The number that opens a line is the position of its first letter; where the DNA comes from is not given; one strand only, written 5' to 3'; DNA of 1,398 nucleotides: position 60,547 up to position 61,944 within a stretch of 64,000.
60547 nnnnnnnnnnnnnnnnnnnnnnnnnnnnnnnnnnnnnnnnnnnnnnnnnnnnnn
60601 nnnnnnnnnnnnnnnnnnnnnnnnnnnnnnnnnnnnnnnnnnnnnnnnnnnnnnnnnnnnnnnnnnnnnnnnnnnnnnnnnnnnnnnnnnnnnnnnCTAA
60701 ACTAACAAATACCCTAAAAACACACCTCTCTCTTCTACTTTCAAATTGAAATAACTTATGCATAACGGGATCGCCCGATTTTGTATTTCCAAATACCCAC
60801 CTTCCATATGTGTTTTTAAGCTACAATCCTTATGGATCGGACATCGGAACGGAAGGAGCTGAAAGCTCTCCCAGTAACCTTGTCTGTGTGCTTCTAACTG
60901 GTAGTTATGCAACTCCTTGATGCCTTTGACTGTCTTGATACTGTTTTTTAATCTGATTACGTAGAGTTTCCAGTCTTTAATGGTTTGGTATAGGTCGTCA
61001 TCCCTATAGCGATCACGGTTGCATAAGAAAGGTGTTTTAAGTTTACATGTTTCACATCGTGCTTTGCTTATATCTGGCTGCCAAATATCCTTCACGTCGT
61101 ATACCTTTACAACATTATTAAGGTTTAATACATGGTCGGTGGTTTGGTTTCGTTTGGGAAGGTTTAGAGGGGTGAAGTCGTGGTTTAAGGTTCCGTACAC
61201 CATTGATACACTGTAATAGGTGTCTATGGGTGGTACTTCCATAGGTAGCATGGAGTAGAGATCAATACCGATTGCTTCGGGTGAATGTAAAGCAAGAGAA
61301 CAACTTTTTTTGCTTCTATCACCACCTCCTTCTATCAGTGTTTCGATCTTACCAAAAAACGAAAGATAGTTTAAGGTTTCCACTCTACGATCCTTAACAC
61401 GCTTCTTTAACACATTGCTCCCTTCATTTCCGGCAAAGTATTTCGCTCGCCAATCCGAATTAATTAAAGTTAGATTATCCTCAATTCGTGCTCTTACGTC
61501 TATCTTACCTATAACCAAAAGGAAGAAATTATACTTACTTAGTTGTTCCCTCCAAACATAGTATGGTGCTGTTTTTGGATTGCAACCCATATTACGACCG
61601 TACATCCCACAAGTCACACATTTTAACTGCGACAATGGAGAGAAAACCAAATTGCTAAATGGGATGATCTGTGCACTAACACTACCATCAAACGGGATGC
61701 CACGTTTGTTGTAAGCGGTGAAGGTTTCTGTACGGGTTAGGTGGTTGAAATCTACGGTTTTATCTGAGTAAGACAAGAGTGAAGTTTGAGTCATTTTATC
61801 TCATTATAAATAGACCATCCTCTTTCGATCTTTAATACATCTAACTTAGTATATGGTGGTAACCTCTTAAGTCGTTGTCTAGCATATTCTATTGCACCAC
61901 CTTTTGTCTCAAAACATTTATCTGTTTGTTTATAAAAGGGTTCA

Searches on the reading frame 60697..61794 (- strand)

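Call 12: search_protein_families(library=phrogs, proteins=[window:60697-61794:-], max_evalue=0.001)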
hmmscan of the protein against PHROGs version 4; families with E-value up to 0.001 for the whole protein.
window:60697-61794:- (365 aa): 0 families

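Call 64: search_protein_families(library=pfam, proteins=[window:60697-61794:-], max_evalue=0.001)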
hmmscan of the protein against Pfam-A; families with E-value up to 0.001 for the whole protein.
window:60697-61794:- (365 aa): 1 family
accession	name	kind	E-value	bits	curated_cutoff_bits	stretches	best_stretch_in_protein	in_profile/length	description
PF10050.14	DUF2284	-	1.7e-08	34.8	25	1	43-106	2-66/161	Predicted metal-binding protein (DUF2284)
